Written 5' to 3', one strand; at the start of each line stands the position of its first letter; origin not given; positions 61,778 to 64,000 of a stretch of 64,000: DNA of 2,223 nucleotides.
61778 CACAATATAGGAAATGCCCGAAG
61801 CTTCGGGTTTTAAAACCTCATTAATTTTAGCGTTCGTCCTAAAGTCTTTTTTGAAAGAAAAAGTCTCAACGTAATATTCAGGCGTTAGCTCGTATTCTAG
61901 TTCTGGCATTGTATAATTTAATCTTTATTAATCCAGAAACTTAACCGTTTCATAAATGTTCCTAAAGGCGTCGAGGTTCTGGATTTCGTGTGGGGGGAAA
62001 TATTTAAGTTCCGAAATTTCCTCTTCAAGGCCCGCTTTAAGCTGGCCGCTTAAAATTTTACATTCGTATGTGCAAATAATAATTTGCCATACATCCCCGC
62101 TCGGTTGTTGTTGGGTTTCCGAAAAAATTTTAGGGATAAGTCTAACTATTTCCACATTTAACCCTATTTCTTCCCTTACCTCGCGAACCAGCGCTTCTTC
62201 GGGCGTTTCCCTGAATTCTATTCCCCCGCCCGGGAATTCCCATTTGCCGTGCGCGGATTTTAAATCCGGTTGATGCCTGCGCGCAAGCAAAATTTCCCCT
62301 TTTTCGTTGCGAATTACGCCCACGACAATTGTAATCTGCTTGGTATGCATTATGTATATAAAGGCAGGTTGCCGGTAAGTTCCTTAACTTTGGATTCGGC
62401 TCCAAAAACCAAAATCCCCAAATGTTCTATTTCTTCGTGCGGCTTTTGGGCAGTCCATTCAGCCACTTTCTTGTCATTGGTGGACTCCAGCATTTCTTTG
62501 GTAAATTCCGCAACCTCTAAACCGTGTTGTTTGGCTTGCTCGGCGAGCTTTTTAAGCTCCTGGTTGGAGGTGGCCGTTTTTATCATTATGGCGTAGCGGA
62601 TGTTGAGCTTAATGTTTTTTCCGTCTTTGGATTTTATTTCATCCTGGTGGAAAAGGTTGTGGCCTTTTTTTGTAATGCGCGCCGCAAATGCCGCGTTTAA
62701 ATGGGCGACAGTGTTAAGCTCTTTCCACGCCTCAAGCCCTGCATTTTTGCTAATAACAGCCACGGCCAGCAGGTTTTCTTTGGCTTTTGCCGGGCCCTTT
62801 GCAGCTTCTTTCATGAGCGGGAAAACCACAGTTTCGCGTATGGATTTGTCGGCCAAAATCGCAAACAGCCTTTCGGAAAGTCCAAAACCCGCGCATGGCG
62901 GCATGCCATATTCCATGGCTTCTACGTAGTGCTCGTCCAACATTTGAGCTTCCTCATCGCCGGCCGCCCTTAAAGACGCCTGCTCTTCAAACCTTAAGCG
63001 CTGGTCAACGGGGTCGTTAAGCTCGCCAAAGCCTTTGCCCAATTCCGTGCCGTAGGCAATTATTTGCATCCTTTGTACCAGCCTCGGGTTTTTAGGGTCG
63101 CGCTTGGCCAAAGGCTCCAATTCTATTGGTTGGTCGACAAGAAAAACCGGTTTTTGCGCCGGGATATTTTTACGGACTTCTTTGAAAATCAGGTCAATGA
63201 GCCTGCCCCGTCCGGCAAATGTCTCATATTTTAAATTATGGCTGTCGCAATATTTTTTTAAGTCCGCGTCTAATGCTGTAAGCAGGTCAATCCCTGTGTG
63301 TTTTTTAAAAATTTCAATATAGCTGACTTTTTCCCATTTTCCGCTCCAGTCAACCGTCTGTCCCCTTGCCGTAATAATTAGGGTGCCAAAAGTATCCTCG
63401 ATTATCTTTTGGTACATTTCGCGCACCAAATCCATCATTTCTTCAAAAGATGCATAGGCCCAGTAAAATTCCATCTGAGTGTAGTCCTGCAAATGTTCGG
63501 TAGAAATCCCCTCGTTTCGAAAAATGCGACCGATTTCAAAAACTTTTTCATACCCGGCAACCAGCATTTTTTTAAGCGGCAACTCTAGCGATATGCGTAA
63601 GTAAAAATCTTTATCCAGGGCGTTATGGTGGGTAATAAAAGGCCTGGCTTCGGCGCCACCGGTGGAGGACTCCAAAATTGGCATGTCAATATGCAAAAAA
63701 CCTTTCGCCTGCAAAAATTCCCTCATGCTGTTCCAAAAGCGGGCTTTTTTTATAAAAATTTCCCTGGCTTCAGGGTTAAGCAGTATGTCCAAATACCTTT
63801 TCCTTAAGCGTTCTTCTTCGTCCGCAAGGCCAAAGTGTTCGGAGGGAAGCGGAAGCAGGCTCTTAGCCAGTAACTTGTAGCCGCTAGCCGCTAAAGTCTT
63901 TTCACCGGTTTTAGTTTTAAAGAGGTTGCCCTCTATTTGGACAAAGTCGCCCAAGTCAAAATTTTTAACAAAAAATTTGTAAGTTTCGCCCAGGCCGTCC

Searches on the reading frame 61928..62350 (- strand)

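Call 53: search_protein_families(library=pfam, proteins=[window:61928-62350:-], max_evalue=0.001)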
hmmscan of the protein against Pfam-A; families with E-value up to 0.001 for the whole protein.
window:61928-62350:- (140 aa): 3 families
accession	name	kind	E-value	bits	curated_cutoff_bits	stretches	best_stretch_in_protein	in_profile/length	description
PF00293.34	NUDIX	-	2.1e-26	93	21.1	1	9-128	6-122/134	NUDIX domain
PF14815.12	NUDIX_4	-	1.7e-09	37.9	35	1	9-77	1-66/113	NUDIX domain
PF22327.2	Nudt16-like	-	0.00017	22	27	1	35-79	33-78/161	U8 snoRNA-decapping enzyme-like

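Call 54: search_protein_families(library=ncbifam, proteins=[window:61928-62350:-], max_evalue=0.001)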
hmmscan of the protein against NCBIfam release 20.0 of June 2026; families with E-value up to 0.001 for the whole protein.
window:61928-62350:- (140 aa): 23 families
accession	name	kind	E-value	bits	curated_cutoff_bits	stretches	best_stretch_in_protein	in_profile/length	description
TIGR00586.1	mutt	equivalog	7.1e-21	74.6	97.9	1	3-79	2-76/129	8-oxo-dGTP diphosphatase MutT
NF006530.0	PRK08999.1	equivalog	1e-19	70.7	245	1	2-72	2-70/315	Nudix family hydrolase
NF008044.0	PRK10776.1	equivalog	4.1e-19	68.7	148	1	4-75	2-71/130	8-oxo-dGTP diphosphatase MutT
NF041652.1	Nud_hyd_Dein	equivalog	1.1e-14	54.9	200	1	12-132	19-136/152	Nudix hydrolase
NF007834.0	PRK10546.1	equivalog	2.7e-13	49.9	156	1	4-106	2-95/135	pyrimidine (deoxy)nucleoside triphosphate diphosphatase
NF001937.0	PRK00714.1-4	equivalog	2.4e-12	46.8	139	1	11-73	13-69/161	RNA pyrophosphohydrolase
NF012016.0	PRK15472.1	equivalog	2.3e-11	43.6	95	1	4-128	2-127/141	nucleoside triphosphatase NudI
NF001936.0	PRK00714.1-3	equivalog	1.3e-10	41.3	118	1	8-77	13-78/155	RNA pyrophosphohydrolase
NF001934.0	PRK00714.1-1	equivalog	3e-10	39.8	241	1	11-72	13-68/176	RNA pyrophosphohydrolase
NF001938.0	PRK00714.1-5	equivalog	4.5e-10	39.1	116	1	10-66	16-76/172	RNA pyrophosphohydrolase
NF001935.0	PRK00714.1-2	equivalog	2.2e-09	37.1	259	1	14-74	16-70/183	RNA pyrophosphohydrolase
TIGR02705.1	nudix_YtkD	equivalog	7.1e-07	28.9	154.4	1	37-74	47-84/156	RNA deprotection pyrophosphohydrolase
NF011963.0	PRK15434.1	subfamily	1.5e-06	28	146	1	12-68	23-76/159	GDP-mannose mannosyl hydrolase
NF007980.0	PRK10707.1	equivalog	4.2e-06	26.5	134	1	2-75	28-101/192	CoA pyrophosphatase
NF001299.0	PRK00241.1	equivalog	1.2e-05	25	158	1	8-71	138-195/263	NAD(+) diphosphatase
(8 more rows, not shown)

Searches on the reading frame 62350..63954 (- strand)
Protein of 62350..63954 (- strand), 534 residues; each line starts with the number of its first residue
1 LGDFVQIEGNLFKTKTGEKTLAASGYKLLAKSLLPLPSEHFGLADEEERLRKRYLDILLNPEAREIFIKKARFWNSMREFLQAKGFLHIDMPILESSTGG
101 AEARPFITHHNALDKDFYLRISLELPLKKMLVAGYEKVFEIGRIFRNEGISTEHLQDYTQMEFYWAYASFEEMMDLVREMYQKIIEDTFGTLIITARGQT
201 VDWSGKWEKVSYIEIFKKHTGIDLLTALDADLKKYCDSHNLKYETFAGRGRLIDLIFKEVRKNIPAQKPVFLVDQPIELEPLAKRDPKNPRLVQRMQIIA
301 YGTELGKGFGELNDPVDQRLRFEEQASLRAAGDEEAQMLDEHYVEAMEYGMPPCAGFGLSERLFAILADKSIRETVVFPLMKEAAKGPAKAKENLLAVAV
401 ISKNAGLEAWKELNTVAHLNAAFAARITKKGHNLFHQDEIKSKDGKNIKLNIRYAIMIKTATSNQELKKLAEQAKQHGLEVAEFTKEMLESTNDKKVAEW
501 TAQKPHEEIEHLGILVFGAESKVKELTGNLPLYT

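Call 53: search_protein_families(library=pfam, proteins=[window:62350-63954:-], max_evalue=0.001)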
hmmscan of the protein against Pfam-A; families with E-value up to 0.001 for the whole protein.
window:62350-63954:- (534 aa): 3 families
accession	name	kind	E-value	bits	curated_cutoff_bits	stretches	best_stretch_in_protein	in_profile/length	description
PF00152.25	tRNA-synt_2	-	4.6e-69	233.3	25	1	45-381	1-307/308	tRNA synthetases class II (D, K and N)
PF09391.15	DUF2000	-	3.8e-21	75.9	25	1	404-533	8-132/133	Protein of unknown function (DUF2000)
PF01409.25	tRNA-synt_2d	-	0.00045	20.2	19.8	0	137-188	104-157/246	tRNA synthetases class II core domain (F)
